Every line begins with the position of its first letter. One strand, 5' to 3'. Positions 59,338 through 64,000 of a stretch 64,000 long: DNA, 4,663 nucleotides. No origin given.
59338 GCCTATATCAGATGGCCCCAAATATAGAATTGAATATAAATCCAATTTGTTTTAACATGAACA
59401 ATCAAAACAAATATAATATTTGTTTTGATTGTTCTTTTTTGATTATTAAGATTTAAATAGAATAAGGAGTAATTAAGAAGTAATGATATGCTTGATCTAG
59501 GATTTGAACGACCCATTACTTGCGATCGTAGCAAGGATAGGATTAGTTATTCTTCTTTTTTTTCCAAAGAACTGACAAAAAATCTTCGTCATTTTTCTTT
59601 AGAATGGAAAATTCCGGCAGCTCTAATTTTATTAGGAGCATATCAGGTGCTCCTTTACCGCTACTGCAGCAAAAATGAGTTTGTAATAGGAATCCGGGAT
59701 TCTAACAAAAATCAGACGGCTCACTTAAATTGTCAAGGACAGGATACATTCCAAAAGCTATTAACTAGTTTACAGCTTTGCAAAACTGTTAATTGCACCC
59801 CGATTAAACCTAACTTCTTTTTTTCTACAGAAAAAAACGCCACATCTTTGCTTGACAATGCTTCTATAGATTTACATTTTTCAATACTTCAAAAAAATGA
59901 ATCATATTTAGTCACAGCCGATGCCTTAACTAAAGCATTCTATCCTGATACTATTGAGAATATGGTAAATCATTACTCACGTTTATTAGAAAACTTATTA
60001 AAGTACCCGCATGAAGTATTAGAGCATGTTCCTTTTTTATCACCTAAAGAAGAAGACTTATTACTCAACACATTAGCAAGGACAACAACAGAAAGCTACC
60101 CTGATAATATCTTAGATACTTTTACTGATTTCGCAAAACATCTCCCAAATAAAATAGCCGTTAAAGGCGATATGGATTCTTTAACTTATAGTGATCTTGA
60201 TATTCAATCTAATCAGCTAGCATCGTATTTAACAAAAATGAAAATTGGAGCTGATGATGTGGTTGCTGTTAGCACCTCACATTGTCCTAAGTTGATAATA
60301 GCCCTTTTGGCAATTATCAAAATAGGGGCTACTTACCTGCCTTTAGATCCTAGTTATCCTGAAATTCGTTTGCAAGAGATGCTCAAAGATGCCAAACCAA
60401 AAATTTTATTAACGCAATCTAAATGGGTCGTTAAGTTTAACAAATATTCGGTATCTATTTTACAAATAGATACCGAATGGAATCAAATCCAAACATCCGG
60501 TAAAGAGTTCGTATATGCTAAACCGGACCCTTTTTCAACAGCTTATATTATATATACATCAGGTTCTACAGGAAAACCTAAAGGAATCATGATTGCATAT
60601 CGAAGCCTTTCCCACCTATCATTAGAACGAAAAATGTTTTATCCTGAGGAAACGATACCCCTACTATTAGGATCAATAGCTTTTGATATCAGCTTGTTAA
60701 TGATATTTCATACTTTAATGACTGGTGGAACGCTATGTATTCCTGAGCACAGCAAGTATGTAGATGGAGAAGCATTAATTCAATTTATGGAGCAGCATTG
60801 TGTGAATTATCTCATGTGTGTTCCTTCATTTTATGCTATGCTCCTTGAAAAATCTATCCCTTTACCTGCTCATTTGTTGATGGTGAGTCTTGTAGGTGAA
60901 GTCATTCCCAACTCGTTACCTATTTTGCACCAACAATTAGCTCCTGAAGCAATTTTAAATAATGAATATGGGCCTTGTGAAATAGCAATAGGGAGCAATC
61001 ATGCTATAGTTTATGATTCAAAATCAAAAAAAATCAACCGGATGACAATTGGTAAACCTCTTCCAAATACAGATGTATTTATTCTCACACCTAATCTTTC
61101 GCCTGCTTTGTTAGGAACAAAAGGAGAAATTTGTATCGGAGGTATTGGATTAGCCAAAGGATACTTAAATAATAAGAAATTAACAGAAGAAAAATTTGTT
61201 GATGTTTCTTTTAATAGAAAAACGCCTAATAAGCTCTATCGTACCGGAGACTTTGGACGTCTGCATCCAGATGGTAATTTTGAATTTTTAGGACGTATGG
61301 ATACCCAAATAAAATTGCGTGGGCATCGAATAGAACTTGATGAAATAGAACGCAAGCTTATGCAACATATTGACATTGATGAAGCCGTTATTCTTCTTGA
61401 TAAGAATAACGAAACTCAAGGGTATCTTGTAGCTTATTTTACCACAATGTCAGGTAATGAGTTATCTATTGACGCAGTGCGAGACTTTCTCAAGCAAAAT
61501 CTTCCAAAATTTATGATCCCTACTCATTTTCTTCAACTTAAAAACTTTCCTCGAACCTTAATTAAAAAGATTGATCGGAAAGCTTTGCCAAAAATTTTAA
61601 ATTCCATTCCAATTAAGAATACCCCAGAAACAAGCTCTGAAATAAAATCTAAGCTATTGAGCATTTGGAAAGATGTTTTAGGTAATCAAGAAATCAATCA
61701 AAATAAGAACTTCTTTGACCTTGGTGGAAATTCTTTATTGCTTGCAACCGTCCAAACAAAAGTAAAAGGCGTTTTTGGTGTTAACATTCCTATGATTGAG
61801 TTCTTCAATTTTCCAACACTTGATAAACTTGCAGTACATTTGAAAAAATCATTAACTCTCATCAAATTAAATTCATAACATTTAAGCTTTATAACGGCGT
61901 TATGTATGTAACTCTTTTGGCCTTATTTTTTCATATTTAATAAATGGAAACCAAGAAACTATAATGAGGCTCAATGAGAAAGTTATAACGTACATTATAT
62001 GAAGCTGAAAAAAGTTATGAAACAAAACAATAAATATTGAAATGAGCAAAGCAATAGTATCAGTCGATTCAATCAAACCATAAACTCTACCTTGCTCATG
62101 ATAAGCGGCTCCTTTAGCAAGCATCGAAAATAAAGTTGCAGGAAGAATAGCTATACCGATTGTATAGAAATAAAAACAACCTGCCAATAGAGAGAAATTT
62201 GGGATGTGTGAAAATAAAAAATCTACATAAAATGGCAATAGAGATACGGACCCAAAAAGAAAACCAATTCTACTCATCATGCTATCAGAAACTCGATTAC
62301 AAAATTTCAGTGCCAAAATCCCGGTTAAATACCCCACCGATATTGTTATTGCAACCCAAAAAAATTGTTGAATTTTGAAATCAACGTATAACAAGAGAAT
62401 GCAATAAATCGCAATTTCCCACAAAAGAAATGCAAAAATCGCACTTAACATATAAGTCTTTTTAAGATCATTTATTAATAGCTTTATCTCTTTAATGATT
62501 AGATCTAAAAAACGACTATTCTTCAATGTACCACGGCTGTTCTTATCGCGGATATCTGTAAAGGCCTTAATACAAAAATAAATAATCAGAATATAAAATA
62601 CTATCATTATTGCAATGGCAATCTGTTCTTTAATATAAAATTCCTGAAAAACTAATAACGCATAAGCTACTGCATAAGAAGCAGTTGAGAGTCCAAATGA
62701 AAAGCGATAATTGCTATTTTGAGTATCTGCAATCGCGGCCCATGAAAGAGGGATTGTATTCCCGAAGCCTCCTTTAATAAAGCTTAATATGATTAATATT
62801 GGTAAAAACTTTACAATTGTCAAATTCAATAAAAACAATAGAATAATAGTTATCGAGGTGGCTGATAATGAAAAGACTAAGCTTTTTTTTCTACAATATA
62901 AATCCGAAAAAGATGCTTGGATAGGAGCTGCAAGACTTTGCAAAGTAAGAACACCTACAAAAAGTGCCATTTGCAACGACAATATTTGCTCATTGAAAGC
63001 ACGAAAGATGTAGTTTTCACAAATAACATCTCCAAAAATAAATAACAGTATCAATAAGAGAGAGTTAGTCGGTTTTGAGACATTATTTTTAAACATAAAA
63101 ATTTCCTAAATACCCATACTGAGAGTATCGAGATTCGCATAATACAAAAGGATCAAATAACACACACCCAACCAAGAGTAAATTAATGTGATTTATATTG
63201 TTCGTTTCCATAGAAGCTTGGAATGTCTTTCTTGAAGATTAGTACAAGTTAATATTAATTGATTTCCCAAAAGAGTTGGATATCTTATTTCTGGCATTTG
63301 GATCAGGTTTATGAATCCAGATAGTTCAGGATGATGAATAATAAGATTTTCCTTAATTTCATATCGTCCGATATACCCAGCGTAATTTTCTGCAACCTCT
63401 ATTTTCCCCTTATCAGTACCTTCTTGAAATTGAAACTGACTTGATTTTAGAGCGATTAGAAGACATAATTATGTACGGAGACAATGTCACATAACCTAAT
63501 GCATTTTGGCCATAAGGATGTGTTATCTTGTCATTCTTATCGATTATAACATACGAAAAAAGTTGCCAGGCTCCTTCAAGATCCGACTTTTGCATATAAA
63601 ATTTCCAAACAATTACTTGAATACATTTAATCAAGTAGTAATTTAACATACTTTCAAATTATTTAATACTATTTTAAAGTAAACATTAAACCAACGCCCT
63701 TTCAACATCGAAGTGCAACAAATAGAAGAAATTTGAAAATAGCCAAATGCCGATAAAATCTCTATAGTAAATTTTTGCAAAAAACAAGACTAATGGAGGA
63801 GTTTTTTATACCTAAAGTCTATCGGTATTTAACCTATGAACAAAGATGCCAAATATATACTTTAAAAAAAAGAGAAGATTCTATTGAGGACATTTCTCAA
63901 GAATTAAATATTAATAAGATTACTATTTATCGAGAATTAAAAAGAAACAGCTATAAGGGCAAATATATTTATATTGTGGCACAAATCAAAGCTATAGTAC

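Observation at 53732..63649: Compact hybrid NRPS-PKS island (PPTase / KS-AT*-T-TE / C'-A-T / MFS) bracketed by IS scars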

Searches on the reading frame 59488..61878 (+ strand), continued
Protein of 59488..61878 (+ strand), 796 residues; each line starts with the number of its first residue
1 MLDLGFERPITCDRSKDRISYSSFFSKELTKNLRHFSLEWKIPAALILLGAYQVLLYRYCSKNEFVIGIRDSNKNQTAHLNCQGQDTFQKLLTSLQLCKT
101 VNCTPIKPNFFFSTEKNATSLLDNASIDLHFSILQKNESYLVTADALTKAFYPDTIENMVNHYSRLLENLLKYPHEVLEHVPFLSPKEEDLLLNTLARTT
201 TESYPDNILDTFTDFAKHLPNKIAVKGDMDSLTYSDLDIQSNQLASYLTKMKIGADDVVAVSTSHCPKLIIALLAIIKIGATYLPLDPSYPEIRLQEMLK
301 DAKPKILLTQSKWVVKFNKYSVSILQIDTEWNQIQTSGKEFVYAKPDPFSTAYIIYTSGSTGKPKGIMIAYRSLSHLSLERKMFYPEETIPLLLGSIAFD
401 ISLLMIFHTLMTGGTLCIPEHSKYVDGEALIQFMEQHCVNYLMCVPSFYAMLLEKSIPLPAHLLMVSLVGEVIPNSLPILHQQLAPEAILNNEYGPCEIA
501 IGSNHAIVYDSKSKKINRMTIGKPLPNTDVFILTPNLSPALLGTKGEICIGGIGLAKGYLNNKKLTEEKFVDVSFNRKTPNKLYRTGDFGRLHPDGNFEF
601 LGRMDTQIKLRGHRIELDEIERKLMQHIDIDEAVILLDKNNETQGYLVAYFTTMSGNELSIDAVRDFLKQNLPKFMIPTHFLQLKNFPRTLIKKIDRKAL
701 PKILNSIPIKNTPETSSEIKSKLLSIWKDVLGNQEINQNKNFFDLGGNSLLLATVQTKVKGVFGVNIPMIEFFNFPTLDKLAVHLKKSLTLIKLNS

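Call 28: search_solved_structures(query=window:59488-61878:+, max_evalue=1e-20, show_alignments=1)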
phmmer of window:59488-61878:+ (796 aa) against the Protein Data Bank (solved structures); distinct sequences matched with E-value up to 1e-20: 92 (the best 60 are shown).
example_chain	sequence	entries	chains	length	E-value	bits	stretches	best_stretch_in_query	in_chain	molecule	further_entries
6mfz_A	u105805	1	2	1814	1.9e-178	598.6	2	126-786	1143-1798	Linear gramicidin synthase subunit A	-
9be3_A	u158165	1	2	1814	2.2e-178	598.4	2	126-786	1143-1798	Linear gramicidin synthase subunit A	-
9meh_A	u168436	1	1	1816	2.2e-178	598.4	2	126-786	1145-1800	Linear gramicidin synthase subunit A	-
9be4_A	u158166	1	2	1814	8.5e-178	596.4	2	126-786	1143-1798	Linear gramicidin synthase subunit A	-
6mfy_A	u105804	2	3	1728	3.5e-168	564.6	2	126-706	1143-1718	Linear gramicidin synthase subunit A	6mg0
8xjz_C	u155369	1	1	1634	9e-135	454.1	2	122-785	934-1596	Peptide synthetase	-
8jbr_A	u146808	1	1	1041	2e-103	350.5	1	175-783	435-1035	McyA protein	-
9bfd_A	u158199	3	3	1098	2e-95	324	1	208-788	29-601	Tyrocidine synthase 1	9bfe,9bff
5u89_A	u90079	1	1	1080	1.2e-94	321.5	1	200-787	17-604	Amino acid adenylation domain protein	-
8hlk_A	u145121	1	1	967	1.6e-90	307.9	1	147-701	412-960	Microcystin synthetase B (Fragment)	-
9bfd_B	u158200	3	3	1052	4.8e-90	306.2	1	118-785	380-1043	Tyrocidine synthase 2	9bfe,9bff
2vsq_A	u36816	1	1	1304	7.2e-89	302.4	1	164-787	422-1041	SURFACTIN SYNTHETASE SUBUNIT 3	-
1amu_A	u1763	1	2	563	4.1e-88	299.9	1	189-734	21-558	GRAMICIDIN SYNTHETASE 1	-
4d4g_A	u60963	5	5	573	1.3e-87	298.2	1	208-738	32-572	APNAA1 | APNA A1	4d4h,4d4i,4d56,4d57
7ly4_E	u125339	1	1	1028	3e-86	293.7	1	131-788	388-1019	BmdB, bacillamide NRPS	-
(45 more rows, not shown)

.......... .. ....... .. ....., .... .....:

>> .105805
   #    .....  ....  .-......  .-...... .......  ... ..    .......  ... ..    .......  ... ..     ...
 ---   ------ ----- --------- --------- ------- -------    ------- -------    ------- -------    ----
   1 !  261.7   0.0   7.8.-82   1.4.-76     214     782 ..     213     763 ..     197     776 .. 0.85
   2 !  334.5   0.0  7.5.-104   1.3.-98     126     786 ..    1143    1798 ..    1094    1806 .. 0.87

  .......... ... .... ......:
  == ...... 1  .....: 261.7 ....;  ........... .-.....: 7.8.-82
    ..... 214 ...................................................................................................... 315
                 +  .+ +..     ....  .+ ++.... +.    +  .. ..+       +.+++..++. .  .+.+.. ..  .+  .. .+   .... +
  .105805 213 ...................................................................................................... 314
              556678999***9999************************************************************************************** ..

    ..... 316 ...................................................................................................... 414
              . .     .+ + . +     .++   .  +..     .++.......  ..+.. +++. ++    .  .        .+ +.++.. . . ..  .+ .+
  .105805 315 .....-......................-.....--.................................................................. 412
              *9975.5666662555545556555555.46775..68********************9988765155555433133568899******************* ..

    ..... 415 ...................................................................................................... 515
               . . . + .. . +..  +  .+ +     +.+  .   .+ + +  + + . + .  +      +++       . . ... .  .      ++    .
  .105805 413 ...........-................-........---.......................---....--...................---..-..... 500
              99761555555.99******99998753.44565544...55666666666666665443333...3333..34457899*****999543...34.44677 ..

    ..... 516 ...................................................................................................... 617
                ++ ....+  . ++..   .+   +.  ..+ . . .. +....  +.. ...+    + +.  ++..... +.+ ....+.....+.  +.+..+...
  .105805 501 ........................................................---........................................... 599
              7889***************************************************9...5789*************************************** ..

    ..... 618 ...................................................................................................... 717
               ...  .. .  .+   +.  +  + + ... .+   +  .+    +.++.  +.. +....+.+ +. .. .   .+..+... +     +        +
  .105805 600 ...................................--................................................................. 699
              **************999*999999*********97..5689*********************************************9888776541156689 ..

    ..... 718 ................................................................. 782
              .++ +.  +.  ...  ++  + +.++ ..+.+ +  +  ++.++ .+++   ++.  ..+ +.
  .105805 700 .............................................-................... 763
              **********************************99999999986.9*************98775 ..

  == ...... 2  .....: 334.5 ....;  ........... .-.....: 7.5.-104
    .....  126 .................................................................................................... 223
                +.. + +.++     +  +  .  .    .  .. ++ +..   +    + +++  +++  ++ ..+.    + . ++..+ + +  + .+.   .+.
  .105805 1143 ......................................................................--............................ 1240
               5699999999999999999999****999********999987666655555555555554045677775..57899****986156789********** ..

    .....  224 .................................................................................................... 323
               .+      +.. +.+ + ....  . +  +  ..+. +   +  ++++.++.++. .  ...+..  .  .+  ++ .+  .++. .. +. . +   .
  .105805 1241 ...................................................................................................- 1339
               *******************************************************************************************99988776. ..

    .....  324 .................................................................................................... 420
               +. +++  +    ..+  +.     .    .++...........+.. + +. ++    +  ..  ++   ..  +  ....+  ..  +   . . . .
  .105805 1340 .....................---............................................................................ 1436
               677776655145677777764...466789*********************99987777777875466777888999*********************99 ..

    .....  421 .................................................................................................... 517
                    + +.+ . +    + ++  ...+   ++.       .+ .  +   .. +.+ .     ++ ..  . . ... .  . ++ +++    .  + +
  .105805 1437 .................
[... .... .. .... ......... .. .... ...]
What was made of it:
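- Its closest solved relatives are NRPS modules such as LgrA (call 28).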

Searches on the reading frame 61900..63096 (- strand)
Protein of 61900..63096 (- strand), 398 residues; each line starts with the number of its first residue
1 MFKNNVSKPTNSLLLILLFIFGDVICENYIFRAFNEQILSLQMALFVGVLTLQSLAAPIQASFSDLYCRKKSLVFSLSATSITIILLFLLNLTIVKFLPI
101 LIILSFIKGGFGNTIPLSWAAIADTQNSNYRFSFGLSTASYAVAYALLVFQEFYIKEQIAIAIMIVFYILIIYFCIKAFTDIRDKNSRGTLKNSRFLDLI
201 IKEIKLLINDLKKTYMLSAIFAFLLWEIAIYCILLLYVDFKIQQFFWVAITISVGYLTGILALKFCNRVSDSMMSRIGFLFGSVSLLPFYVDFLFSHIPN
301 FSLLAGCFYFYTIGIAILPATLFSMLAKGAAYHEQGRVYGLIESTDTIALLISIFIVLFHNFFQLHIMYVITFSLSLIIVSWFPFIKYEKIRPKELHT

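Call 3: search_protein_families(library=pfam, proteins=[window:61900-63096:-])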
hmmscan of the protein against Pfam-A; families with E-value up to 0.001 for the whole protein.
window:61900-63096:- (398 aa): 1 family
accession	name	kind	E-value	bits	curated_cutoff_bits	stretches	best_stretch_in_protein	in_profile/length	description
PF07690.21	MFS_1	-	1.4e-11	44.4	33.4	1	40-352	33-345/347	Major Facilitator Superfamily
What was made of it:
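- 61900..63096 (-): Cluster-associated MFS transporter, 398 aa, presumed exporter. MFS_1 1.4e-11 (call 3).
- Checked: MFS, 61900-63096 (-): MFS_1 1.4e-11 (call 3).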

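Call 4: search_protein_families(library=ncbifam, proteins=[window:61900-63096:-])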
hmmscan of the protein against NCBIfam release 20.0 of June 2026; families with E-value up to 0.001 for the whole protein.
window:61900-63096:- (398 aa): 0 families

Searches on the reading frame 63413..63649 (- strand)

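Call 3: search_protein_families(library=pfam, proteins=[window:63413-63649:-])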
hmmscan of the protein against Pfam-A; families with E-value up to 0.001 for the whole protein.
window:63413-63649:- (78 aa): 1 family
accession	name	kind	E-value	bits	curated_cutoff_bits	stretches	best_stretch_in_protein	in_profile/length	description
PF13924.12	Lipocalin_5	-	8e-06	26.2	25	1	26-63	2-40/142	Lipocalin-like domain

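Call 4: search_protein_families(library=ncbifam, proteins=[window:63413-63649:-])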
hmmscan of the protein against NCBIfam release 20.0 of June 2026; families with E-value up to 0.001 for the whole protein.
window:63413-63649:- (78 aa): 0 families

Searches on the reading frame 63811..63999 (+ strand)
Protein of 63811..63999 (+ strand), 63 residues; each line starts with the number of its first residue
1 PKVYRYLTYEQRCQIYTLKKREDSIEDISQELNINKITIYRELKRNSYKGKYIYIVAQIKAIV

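Call 36: search_protein_families(library=pfam, proteins=[window:63811-63999:+], max_evalue=0.01)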
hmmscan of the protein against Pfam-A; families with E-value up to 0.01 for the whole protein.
window:63811-63999:+ (63 aa): 4 families
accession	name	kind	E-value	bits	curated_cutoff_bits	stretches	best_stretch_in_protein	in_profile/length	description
PF13936.12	HTH_38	-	8.8e-11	41.8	27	1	4-46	2-44/44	Helix-turn-helix domain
PF13384.12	HTH_23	-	9.7e-05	22.5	24.6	1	10-46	5-42/50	Homeodomain-like domain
PF08279.18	HTH_11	-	0.0036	17.6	25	1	18-53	9-46/55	HTH domain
PF13309.12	HTH_22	-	0.0073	16.7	29.6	0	23-44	42-63/63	HTH domain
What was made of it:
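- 63811..64000 (+): N-terminus of an IS30-type transposase; runs off the window. HTH_38 8.8e-11 (call 36).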
